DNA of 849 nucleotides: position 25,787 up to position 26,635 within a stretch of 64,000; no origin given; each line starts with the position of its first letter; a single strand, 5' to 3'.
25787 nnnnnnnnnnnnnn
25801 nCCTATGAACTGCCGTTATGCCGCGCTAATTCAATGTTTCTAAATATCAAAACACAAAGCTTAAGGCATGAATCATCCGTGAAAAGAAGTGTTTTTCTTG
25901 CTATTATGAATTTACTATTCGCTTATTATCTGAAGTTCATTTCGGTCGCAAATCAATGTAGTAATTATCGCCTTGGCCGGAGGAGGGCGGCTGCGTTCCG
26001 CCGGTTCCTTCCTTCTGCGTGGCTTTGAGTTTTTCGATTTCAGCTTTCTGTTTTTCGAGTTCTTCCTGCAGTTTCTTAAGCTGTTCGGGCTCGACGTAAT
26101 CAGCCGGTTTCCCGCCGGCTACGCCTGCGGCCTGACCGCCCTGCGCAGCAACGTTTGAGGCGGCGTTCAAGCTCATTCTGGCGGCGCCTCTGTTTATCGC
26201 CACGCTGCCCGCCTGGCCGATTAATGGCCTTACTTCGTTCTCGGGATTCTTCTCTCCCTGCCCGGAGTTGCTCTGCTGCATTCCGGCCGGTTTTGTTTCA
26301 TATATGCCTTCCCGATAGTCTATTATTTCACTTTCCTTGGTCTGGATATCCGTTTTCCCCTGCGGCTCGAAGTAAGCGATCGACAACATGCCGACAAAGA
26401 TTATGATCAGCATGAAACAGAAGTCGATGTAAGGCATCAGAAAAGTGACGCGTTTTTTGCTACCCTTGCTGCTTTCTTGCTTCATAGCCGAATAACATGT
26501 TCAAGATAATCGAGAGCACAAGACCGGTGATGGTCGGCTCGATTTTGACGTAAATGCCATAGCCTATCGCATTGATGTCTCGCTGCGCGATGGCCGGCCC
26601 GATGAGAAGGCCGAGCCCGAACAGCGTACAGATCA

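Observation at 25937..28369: Atypical ExbB/ExbD-like proton-channel pair fused to a copper-amine-oxidase-N-type domain, in an operon with SRPBCC and DUF2007-like genes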

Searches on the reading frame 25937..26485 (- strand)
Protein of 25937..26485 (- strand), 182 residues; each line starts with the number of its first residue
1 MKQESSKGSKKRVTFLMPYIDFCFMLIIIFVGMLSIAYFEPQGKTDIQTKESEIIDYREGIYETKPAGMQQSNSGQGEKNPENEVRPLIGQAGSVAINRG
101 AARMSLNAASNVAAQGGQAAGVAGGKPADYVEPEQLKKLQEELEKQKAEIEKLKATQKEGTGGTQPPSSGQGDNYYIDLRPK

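Call 3: search_protein_families(library=pfam, proteins=[window:25937-26485:-], max_evalue=1)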
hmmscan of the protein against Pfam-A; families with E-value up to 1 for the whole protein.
window:25937-26485:- (182 aa): 7 families
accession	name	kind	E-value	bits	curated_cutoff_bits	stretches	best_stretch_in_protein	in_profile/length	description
PF05814.16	Ac76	-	0.016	15.6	22.5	1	22-55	29-63/83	Orf76 (Ac76)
PF16515.11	HIP1_clath_bdg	-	0.045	14.6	28.8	1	134-157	52-75/99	Clathrin-binding domain of Huntingtin-interacting protein 1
PF04977.20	DivIC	-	0.055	13.7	28.9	1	134-158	24-48/80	Septum formation initiator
PF02472.21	ExbD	-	0.09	13.3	25.4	1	16-108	10-76/128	Biopolymer transport protein ExbD/TolR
PF23404.1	FAZ1_C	-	0.11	13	27.6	1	138-153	6-21/35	FAZ1, C-terminal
PF22216.1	Sas-6_C_CC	-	0.28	11.9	27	1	134-155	24-45/57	Spindle assembly abnormal protein 6 homolog, C-terminal coiled coil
PF18035.6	Bap31_Bap29_C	-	0.91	10.1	30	0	134-154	1-21/52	Bap31/Bap29 cytoplasmic coiled-coil domain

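Call 4: search_protein_families(library=ncbifam, proteins=[window:25937-26485:-], max_evalue=1)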
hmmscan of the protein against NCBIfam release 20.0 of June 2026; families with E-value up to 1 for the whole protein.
window:25937-26485:- (182 aa): 0 families

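Call 10: find_homologous_proteins(query=window:25937-26485:-, max_evalue=0.001)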
Query window:25937-26485:- (182 aa): 56 proteins with E <= 0.001 among 177 candidates.
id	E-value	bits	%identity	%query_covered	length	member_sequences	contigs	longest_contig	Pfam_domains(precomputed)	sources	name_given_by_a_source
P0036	2.5e-102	358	100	91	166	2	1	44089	-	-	-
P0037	8.3e-99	346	88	100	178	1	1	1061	-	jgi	jgi:hypothetical protein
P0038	7.2e-64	233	65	100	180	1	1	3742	-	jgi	jgi:hypothetical protein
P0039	8.0e-64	233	63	100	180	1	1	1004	-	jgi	jgi:hypothetical protein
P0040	3.2e-60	221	59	100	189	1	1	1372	-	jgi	jgi:hypothetical protein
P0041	1.6e-53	199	59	91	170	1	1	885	-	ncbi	-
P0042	8.3e-52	193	57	91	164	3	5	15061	-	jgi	-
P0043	3.8e-51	191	54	100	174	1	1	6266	-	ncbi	-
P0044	7.6e-50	187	58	91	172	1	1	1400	-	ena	-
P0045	2.6e-49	185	56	91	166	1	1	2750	-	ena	-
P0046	3.9e-46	175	51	100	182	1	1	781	-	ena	-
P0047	3.6e-45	172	50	100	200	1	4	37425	-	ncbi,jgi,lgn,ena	-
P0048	9.9e-44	167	50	100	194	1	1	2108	-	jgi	jgi:hypothetical protein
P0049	2.3e-40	156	49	100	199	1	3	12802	-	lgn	-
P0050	1.0e-33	135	43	99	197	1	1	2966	-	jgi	jgi:hypothetical protein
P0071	7.3e-27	112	44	98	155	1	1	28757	-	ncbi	ncbi:MAG: hypothetical protein AB1742_03110 [bacterium]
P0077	3.1e-24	104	34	95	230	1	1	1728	-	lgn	-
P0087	6.0e-21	93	36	94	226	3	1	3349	-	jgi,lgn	jgi:hypothetical protein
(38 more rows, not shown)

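Call 56: search_protein_families(library=pfam, proteins=[P0071, P0087, P0077], max_evalue=1)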
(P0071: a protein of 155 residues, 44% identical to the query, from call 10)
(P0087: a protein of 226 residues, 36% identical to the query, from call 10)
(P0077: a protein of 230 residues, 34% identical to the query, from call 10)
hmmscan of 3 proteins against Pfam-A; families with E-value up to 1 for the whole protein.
P0071 (155 aa): 10 families
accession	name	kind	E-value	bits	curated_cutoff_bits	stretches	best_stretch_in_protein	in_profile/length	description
PF13801.11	Metal_resist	-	0.0073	16.9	29.2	1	93-142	22-73/125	Heavy-metal resistance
PF05814.16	Ac76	-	0.023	15.1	22.5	1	22-56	29-64/83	Orf76 (Ac76)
PF21010.2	HA2_C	-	0.04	14.9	21.3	0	116-148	46-75/77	Helicase associated domain (HA2), ratchet-like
PF05121.17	GvpK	-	0.11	13.1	25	1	100-153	31-79/85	Gas vesicle protein K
PF24408.1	wHTH-Calcineurin_assc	-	0.11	12.8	27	1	100-125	31-56/56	wHTH-Calcineurin_assc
PF13677.11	MotB_plug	-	0.11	12.5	24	1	7-37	12-40/58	Membrane MotB of proton-channel complex MotA/MotB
PF04568.17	IATP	-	0.16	12.9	25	1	94-142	37-84/98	Mitochondrial ATPase inhibitor, IATP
PF17523.7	MPS-4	-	0.22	12.1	25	1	5-35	29-57/78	MinK-related peptide, potassium channel accessory sub-unit protein 4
PF02472.21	ExbD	-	0.27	11.7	25.4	0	16-47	10-40/128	Biopolymer transport protein ExbD/TolR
PF10779.14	XhlA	-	0.97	10.1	34.7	0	112-139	16-43/67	Haemolysin XhlA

P0087 (226 aa): 5 families
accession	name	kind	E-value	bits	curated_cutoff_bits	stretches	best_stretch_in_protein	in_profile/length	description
PF22216.1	Sas-6_C_CC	-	0.0061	17.2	27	1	139-162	30-53/57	Spindle assembly abnormal protein 6 homolog, C-terminal coiled coil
PF18455.6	GBR2_CC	-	0.21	11.9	25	1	148-160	9-21/39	Gamma-aminobutyric acid type B receptor subunit 2 coiled-coil domain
PF13677.11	MotB_plug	-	0.24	11.4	24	1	5-44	6-45/58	Membrane MotB of proton-channel complex MotA/MotB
PF17523.7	MPS-4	-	0.3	11.7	25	1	9-36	29-56/78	MinK-related peptide, potassium channel accessory sub-unit protein 4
PF15883.10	DUF4736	-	0.34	11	27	1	17-65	30-78/186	Domain of unknown function (DUF4736)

P0077 (230 aa): 1 family
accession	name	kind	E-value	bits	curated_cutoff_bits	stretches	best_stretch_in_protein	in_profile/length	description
PF13202.12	EF-hand_5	-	0.15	12.1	25.9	1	179-192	11-24/25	EF hand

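Call 73: search_protein_families(library=padloc, proteins=[window:25937-26485:-], max_evalue=1)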
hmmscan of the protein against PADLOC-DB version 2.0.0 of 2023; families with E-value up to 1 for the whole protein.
window:25937-26485:- (182 aa): 0 families

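Call 80: search_solved_structures(query=A2, max_evalue=10, show_alignments=2)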
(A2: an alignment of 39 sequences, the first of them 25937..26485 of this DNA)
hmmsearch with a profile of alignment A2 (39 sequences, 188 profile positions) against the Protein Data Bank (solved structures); distinct sequences matched with E-value up to 10: 28.
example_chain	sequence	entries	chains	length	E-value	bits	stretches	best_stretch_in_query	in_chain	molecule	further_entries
9hmf_M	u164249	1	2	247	0.045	17.5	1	17-127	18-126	Chemotaxis protein MotB, putative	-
6ykm_F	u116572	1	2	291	0.066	17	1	17-114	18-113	Chemotaxis protein MotB, putative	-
9vpb_AJ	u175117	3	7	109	0.09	16.5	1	100-160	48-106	ATPase inhibitor, mitochondrial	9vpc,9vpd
6j5i_J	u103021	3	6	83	0.29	14.9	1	103-159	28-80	ATPase inhibitor, mitochondrial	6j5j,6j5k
1ohh_H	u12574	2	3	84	0.29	14.9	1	103-160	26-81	ATPase inhibitor, mitochondrial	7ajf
1gmj_A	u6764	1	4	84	0.3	14.8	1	103-160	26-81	ATPASE INHIBITOR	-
4bry_A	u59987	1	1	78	0.32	14.7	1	126-166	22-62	GEMININ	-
9bxu_J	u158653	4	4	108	0.38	14.5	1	102-159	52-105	ATPase inhibitor, mitochondrial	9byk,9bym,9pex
2zxx_A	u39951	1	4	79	0.48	14.2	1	125-166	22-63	Geminin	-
7wbn_A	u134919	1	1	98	0.51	14.1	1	130-164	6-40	RevCC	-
1uii_A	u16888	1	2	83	0.6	13.9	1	125-165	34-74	Geminin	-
1zxa_A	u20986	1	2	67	0.77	13.5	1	133-162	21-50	cGMP-dependent protein kinase 1, alpha isozyme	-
8puw_A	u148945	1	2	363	0.84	13.4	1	125-161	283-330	Las1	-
8h9e_J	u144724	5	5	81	1.1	13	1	103-158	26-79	ATPase inhibitor, mitochondrial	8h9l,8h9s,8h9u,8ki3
3qe6_A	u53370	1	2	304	1.6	12.4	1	100-163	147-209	Protein kinase C and casein kinase II substrate protein 3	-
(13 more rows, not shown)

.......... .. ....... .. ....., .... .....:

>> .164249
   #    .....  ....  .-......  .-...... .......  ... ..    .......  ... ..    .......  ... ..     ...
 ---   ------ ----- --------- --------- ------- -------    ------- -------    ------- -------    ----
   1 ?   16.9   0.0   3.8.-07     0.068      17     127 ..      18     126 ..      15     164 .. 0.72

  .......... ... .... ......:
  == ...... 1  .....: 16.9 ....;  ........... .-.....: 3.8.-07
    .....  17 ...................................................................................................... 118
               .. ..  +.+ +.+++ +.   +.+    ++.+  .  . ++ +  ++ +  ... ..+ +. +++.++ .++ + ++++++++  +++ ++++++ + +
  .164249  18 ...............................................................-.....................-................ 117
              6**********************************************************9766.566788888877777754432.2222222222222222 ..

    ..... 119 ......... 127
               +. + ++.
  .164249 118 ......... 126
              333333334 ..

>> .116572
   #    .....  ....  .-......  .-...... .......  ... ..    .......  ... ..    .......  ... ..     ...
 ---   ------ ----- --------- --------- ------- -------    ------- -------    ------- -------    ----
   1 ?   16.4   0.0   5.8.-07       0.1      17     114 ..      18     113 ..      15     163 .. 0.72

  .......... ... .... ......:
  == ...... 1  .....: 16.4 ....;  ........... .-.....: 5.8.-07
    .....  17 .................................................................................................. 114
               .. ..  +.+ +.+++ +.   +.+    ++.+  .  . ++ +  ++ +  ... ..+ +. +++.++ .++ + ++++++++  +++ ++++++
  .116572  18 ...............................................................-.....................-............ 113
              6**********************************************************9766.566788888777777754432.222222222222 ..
